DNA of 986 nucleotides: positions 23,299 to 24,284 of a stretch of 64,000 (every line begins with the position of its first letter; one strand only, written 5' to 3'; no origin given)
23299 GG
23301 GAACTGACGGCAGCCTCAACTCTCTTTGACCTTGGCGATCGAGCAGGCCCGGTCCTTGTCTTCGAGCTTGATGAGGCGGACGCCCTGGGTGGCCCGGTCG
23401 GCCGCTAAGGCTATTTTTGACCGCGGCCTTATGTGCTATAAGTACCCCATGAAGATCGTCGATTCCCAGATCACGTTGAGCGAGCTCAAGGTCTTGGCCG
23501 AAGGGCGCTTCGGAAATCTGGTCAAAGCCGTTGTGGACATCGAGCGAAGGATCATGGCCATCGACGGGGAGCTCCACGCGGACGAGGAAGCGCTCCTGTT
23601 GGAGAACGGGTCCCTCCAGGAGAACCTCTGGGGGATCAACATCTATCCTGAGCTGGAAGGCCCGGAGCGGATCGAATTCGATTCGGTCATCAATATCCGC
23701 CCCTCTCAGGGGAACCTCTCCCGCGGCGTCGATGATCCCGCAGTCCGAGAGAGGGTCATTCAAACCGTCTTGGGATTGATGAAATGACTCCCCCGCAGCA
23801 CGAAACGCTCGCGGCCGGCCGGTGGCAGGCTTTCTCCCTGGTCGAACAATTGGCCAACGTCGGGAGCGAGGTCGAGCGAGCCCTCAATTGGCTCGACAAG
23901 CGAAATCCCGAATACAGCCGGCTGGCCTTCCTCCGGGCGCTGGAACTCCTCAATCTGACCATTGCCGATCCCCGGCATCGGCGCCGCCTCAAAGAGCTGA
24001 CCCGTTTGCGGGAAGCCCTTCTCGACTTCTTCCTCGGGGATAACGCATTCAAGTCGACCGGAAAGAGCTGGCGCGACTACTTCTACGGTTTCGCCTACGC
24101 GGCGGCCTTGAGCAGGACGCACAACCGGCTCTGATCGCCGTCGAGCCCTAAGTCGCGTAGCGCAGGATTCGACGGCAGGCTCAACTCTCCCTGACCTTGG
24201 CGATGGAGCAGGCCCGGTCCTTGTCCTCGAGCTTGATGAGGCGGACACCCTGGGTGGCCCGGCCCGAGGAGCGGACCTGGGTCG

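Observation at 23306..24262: Two-gene cassette inserted at the 3' end of gyrA, bracketed by 92-bp direct repeats that duplicate the gyrA C-terminus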

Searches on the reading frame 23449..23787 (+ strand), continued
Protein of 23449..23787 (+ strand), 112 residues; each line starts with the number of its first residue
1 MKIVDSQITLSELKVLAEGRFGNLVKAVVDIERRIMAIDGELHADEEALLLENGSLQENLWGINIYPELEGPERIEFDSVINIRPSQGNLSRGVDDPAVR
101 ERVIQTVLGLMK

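Call 53: find_encoding_contigs(protein=P0121, flank=5000, max_places=6)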
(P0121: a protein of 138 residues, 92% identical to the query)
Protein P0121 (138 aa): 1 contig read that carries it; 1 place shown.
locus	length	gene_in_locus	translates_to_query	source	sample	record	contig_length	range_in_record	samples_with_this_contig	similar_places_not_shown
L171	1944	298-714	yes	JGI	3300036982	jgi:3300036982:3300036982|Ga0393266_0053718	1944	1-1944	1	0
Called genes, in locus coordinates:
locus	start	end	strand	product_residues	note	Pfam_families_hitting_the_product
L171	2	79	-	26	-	?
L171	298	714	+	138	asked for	PF18924:DUF5674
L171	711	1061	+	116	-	-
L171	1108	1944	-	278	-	?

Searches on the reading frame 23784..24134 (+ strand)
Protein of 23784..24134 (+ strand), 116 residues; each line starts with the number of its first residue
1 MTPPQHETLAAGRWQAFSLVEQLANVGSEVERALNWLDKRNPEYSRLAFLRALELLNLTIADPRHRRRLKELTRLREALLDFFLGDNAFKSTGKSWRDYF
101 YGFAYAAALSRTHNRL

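Call 4: search_protein_families(library=pfam, proteins=[window:23784-24134:+], max_evalue=0.1)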
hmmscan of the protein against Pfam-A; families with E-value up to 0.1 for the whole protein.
window:23784-24134:+ (116 aa): 0 families

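Call 5: search_protein_families(library=ncbifam, proteins=[window:23784-24134:+], max_evalue=0.1)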
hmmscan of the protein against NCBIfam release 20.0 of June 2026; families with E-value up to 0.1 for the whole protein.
window:23784-24134:+ (116 aa): 0 families

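Call 10: search_protein_families(library=padloc, proteins=[window:23784-24134:+], max_evalue=1)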
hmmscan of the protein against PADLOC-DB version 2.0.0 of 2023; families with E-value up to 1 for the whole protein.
window:23784-24134:+ (116 aa): 0 families

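Call 11: search_protein_families(library=phrogs, proteins=[window:23784-24134:+], max_evalue=1)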
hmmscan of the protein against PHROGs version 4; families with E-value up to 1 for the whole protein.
window:23784-24134:+ (116 aa): 0 families

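Call 12: find_encoding_contigs(protein=window:23784-24134:+, flank=10000, max_places=10)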
Protein window:23784-24134:+ (116 aa): 1 contig read that carries it; 1 place shown.
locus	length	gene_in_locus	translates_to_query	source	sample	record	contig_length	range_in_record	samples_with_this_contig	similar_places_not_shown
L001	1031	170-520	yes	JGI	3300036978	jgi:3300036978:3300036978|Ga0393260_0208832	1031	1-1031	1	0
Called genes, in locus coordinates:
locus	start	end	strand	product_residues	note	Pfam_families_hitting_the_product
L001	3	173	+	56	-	?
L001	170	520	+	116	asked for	-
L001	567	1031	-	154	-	?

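Call 14: find_homologous_proteins(query=window:23784-24134:+, max_evalue=0.001)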
Query window:23784-24134:+ (116 aa): 2553 proteins with E <= 0.001 among 2600 candidates; the best 120 are listed.
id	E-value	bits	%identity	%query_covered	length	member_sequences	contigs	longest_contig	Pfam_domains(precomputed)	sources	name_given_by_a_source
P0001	2.6e-64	232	92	100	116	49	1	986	-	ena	-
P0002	2.9e-64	232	91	99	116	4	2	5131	-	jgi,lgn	jgi:hypothetical protein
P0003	7.3e-64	231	91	100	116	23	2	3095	-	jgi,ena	-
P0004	3.1e-62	226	91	100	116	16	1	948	-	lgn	-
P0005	5.4e-62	225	91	99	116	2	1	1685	-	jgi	jgi:hypothetical protein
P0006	8.9e-62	224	91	99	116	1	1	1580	-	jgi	jgi:hypothetical protein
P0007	1.6e-59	217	86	100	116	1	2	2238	-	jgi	jgi:hypothetical protein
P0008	5.8e-59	215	88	97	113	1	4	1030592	-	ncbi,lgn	-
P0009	6.4e-59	215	89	96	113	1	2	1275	-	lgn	-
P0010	7.0e-59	215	89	96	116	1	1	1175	-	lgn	-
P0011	1.1e-58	214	85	99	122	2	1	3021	-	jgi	jgi:hypothetical protein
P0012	1.8e-58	214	87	97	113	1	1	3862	-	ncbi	-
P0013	2.2e-58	213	85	99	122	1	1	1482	-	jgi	-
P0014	2.2e-57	210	84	99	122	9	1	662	-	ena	-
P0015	2.7e-56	206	86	96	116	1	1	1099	-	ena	-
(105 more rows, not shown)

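Call 16: find_encoding_contigs(protein=P0008, flank=6000, max_places=4)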
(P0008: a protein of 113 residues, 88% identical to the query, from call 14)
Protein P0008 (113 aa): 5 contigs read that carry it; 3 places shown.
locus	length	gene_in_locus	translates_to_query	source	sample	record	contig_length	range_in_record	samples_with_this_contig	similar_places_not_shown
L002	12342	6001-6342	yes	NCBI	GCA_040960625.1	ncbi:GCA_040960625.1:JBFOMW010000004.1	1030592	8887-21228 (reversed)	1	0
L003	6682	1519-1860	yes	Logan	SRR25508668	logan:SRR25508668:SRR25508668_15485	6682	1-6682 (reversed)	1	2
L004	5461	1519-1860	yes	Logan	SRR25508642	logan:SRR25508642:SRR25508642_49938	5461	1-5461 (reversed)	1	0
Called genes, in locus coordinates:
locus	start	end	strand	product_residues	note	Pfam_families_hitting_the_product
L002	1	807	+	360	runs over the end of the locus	PF01244:Peptidase_M19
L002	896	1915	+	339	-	PF14505:DUF4438, PF20999:DUF4438_C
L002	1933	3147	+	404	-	PF03417:AAT (weak)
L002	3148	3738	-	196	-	PF04367:DUF502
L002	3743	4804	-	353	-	PF01544:CorA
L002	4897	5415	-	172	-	PF07929:PRiA4_ORF3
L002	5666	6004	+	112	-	PF18924:DUF5674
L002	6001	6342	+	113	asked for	-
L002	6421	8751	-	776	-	PF00027:cNMP_binding, PF24179:NTE_Ploop, PF01734:Patatin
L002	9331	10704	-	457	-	PF00875:DNA_photolyase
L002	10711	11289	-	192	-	PF02777:Sod_Fe_C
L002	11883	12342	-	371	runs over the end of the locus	PF00154:RecA_N, PF08423:Rad51, PF06745:ATPase (weak), PF27531:MT3502_N (weak), PF21096:RecA_C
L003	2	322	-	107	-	?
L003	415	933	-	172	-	PF07929:PRiA4_ORF3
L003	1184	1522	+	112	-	PF18924:DUF5674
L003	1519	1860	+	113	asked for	-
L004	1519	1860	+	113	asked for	-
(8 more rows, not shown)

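Call 23: find_related_loci(query=window:23784-24134:+, collection=genome_contigs, flank=6000)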
Query window:23784-24134:+ (116 aa) in genome_contigs; peptide patterns used: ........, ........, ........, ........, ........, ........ (x = any residue, [..] = any of these).
364 stretches matched a pattern; 230 encode a relative of the query (tblastn E <= 1e-3); the best 80 are kept; 80 distinct loci.
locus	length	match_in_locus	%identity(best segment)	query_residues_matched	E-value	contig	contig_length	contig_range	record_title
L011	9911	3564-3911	93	1-116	1e-69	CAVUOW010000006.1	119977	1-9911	MAG: Candidatus Aminicenantes bacterium isolate MFD05942.bin.2.318 genome assembly, contig: contig_31352, whole genome s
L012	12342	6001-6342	94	1-114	3e-68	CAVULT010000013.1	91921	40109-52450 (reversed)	MAG: Candidatus Aminicenantes bacterium isolate MFD01872.bin.3.371 genome assembly, contig: contig_150612, whole genome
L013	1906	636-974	94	1-113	3e-69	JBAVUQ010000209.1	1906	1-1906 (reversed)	MAG: Candidatus Aminicenantales bacterium isolate MFD02222_ilm_asm_bin1 k127_32609, whole genome shotgun sequence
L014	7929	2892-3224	83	1-111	5e-59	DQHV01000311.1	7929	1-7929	MAG TPA_asm: Candidatus Aminicenantes bacterium isolate UBA8522 contig_34511, whole genome shotgun sequence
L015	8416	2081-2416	80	1-112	2e-58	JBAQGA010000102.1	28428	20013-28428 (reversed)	MAG: Candidatus Aminicenantales bacterium isolate MFD06995_ilm_asm_bin14 k127_180779, whole genome shotgun sequence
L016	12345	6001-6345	78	1-115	3e-57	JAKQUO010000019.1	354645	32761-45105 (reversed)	MAG: Acidobacteriota bacterium isolate USST_maxbin.083 k141_1899769, whole genome shotgun sequence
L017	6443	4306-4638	80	1-111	2e-56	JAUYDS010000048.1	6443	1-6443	MAG: Candidatus Aminicenantes bacterium isolate C20_metabat.bin.45 C20_k141_622199, whole genome shotgun sequence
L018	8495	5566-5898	80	1-111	1e-56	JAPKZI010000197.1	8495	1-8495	MAG: Candidatus Aminicenantes bacterium isolate LacPavin_0920_SED5_MAG_59_17 LacPavin_0920_SED5_scaffold_1045795, whole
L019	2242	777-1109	77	1-111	1e-55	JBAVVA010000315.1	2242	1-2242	MAG: Candidatus Aminicenantales bacterium isolate MFD01683_ilm_asm_bin15 k127_72470, whole genome shotgun sequence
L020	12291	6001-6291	92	1-97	5e-55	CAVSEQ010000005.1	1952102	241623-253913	MAG: Candidatus Aminicenantes bacterium isolate MFD01872.bin.1.66 genome assembly, contig: contig_82377, whole genome sh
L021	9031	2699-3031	76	1-111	2e-54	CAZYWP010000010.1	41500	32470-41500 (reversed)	MAG TPA_asm: uncultured Eubacteriales bacterium isolate binchicken_co376_295 genome assembly, contig: NODE_700_length_41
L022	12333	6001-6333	78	1-111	4e-54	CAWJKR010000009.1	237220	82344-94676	MAG: Candidatus Aminicenantes bacterium isolate MFD05674.bin.2.115 genome assembly, contig: contig_48994, whole genome s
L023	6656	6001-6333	77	1-111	5e-53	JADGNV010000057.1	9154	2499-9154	MAG: Candidatus Aminicenantes bacterium isolate Chersky_507 k127_6661281, whole genome shotgun sequence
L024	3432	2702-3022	78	5-111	1e-49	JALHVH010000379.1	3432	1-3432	MAG: Candidatus Aminicenantes bacterium isolate PFL71 seq_3213734, whole genome shotgun sequence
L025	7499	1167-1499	71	1-111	2e-49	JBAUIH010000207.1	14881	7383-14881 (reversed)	MAG: Candidatus Aminicenantales bacterium isolate MFD09513_ilm_asm_bin8 k127_118536, whole genome shotgun sequence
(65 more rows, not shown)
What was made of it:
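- It is single copy per genome in all 80 genome loci (call 23).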

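Call 30: search_solved_structures(query=window:23784-24134:+, max_evalue=10)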
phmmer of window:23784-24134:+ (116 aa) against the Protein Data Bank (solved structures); distinct sequences matched with E-value up to 10: 6.
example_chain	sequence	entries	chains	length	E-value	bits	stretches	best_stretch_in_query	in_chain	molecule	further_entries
2mmu_A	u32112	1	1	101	0.24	14.9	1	18-59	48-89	Cell division protein CrgA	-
9nm2_A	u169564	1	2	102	0.25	14.9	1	18-59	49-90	Cell division protein CrgA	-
7unh_A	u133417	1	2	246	0.3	14.6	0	55-87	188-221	SP2 designed chlorophyll dimer protein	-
7uni_A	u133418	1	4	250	0.32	14.5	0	55-87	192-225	SP2-ZnPPaM designed chlorophyll dimer protein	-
7zm7_R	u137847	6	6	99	0.86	13.1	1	30-77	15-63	Complex I-B22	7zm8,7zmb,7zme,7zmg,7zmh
7mxb_A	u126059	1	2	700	4.7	10.8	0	15-96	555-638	Serine/threonine protein kinases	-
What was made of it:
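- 23784..24134 (+): Gene 2: uncharacterised 116-aa four-helix-bundle partner. Its start overlaps the stop of gene 1 (ATGA). No family hit (calls 4, 5, 10, 11, 30).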

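Call 41: predict_structure(alignment_id=A2)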
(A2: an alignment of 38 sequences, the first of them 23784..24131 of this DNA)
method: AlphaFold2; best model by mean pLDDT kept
length: 116 residues; sequences in the alignment: 38
mean_pLDDT: 90.8   pTM: 0.83
mean pLDDT of the five models: 90.8, 90.0, 89.7, 89.5, 89.3
residues with pLDDT >= 90: 93; 70-90: 10; 50-70: 10; < 50: 3
segments of 3 or more residues with pLDDT < 50: none
pLDDT, mean of each block of 10 residues (from residue 1): 52 85 97 98 97 97 95 98 96 98 95 76
secondary structure, 60 per line:
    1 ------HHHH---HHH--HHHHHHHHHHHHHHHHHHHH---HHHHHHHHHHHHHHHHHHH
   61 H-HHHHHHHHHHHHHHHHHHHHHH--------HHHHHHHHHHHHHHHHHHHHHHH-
elements in order: H7-10 H19-38 H42-61 H63-84 H93-115

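Call 47: fold_search(model_id=the predicted structure, library=pdb)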
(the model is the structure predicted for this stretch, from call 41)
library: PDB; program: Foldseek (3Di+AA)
matches with E <= 10: 177; with E <= 0.001: 0
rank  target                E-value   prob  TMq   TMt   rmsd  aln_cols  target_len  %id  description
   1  1ory_A                2.8e-01  0.82  0.45  0.44   5.7       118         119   13  FLAGELLAR EXPORT CHAPERONE IN COMPLEX WITH ITS COGNATE BINDING PARTNER (released 2003-09-16)
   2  2a9u_B                4.3e-01  0.57  0.39  0.36  17.9       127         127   11  Structure of the N-terminal domain of Human Ubiquitin carboxyl-terminal hydrolase 8 (USP8) (released 2005-08-16)
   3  5maw_E                8.2e-01  0.80  0.53  0.55   4.7       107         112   10  Crystal structure of the flagellin-FliS complex from Bacillus subtilis (released 2017-12-20)
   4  6gow_E                9.1e-01  0.80  0.53  0.55   4.7       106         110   10  Crystal structure of the flagellin-FliS complex from Bacillus subtilis crystallized in spacegroup P22121 (released 2018-08-29)
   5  1orj_B                9.6e-01  0.51  0.42  0.45   5.2       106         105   12  FLAGELLAR EXPORT CHAPERONE (released 2003-09-16)
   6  9k8d_A                1.3e+00  0.57  0.41  0.50   4.8        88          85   17  Cryo-EM structure of C3 symmetric interface of designed zinc-induced tetrahedron Cage-t32-Zn1-HEHE-34 (released 2025-10-29)
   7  2a9u_A                1.3e+00  0.25  0.39  0.34  18.2       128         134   12  Structure of the N-terminal domain of Human Ubiquitin carboxyl-terminal hydrolase 8 (USP8) (released 2005-08-16)
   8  1nze                  1.4e+00  0.33  0.39  0.40   6.8        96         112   20  Crystal structure of PsbQ polypeptide of photosystem II from higher plants (released 2003-08-26)
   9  9dir_A                1.5e+00  0.25  0.39  0.37   9.4       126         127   12  Cryo-EM structure of the heme/hemoglobin transporter ChuA, in complex with de novo designed binder G7 (released 2025-05-21)
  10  6dg6_F                1.6e+00  0.30  0.37  0.42   4.9        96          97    9  Structure of a de novo designed Interleukin-2/Interleukin-15 mimetic (released 2019-01-16)
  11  1orj_D                1.6e+00  0.28  0.41  0.39   5.5       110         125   14  FLAGELLAR EXPORT CHAPERONE (released 2003-09-16)
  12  5fvl_A                1.9e+00  0.35  0.33  0.45   8.2        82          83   18  Crystal structure of Vps4-Vps20 complex from S.cerevisiae (released 2016-04-27)
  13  6dg6_A                1.9e+00  0.30  0.38  0.42   4.9        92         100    9  Structure of a de novo designed Interleukin-2/Interleukin-15 mimetic (released 2019-01-16)
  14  3iqc_A                2.2e+00  0.44  0.52  0.51   6.1       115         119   14  Crystal structure of FliS from H. pylori (released 2010-06-30)
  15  6spc_t                2.2e+00  0.28  0.33  0.43   9.4        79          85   16  Pseudomonas aeruginosa 30s ribosome from an aminoglycoside resistant clinical isolate (released 2019-10-16)
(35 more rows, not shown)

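Call 54: find_encoding_contigs(protein=P0002, flank=5000, max_places=6)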
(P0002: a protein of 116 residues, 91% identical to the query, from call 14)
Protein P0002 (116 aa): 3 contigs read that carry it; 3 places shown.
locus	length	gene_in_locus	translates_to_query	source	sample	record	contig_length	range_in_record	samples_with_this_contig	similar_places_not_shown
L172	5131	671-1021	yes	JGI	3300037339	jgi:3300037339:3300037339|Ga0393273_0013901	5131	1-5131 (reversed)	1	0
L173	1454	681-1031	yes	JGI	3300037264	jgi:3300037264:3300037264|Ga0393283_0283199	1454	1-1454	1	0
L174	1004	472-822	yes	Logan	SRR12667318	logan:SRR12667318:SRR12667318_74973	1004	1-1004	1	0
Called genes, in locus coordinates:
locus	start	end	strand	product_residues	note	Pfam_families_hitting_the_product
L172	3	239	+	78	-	?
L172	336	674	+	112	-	PF18924:DUF5674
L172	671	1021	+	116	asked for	-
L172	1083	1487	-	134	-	-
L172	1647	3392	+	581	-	PF01120:Alpha_L_fucos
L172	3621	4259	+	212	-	-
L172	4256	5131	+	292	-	?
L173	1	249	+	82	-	?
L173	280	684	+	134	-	PF18924:DUF5674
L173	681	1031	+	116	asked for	-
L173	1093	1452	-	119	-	?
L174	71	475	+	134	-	PF18924:DUF5674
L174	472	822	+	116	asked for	-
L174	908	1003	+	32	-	?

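Call 55: find_encoding_contigs(protein=P0003, flank=5000, max_places=6)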
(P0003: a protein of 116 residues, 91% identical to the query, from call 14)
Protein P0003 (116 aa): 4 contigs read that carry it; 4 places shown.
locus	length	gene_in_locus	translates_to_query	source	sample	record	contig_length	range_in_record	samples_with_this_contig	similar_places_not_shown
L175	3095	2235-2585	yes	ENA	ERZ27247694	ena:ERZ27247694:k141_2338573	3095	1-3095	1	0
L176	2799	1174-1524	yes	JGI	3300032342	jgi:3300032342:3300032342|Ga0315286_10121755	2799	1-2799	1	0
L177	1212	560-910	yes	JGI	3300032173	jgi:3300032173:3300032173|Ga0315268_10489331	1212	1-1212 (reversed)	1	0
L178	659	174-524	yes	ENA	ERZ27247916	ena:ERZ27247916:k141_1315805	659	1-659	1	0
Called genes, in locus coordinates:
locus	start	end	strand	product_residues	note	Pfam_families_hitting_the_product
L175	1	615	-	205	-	?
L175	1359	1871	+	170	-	-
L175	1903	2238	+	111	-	PF18924:DUF5674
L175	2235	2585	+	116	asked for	-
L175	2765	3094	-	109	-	?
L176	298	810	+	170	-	-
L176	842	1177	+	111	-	PF18924:DUF5674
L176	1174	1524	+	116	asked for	-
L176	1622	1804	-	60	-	-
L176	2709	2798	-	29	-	?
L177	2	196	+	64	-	?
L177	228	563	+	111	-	PF18924:DUF5674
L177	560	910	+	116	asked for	-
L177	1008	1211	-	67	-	?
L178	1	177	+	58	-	?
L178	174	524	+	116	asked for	-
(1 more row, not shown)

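Call 68: search_dna_similar(query=window:23784-24131:+, collection=plasmids, mode=protein, max_evalue=0.001, max_rows=15)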
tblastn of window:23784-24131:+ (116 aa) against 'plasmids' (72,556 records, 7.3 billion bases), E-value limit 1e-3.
No match.

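Call 69: search_dna_similar(query=window:23784-24131:+, collection=phages, mode=protein, max_evalue=0.001, max_rows=15)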
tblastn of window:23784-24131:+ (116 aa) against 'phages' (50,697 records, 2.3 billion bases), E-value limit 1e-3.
No match.

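Call 70: find_related_loci(query=A2, collection=viral_contigs, flank=5000)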
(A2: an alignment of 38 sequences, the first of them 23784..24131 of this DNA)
Query A2 (116 aa) in viral_contigs; peptide patterns used: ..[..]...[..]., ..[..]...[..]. (x = any residue, [..] = any of these).
37 stretches matched a pattern; 1 encode a relative of the query (tblastn E <= 1e-3); 1 distinct loci.
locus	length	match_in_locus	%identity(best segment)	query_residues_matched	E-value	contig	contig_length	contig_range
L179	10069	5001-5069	70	63-83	2e-5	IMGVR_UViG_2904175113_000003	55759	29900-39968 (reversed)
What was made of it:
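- It was not found on plasmids, phages or viral contigs (calls 68-70).
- Tried and rejected: There is no homologue in PLSDB plasmids or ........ phages, and only one marginal fragment in IMG/VR (calls 68-70).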

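Call 73: search_protein_families(library=pfam, proteins=[L172:1083-1487:-, L175:1359-1871:+, L021:3150-6152:-], max_evalue=0.001)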
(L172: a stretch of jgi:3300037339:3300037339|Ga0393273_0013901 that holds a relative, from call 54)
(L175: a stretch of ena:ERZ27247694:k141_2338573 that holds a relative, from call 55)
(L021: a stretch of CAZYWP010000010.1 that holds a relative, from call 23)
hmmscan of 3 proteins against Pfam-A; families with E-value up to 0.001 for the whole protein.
L172:1083-1487:- (134 aa): 0 families

L175:1359-1871:+ (170 aa): 0 families

L021:3150-6152:- (1000 aa): 1 family
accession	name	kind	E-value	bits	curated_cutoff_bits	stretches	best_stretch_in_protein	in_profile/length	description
PF00246.29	Peptidase_M14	-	2.8e-11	44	21.6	1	103-231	2-106/286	Zinc carboxypeptidase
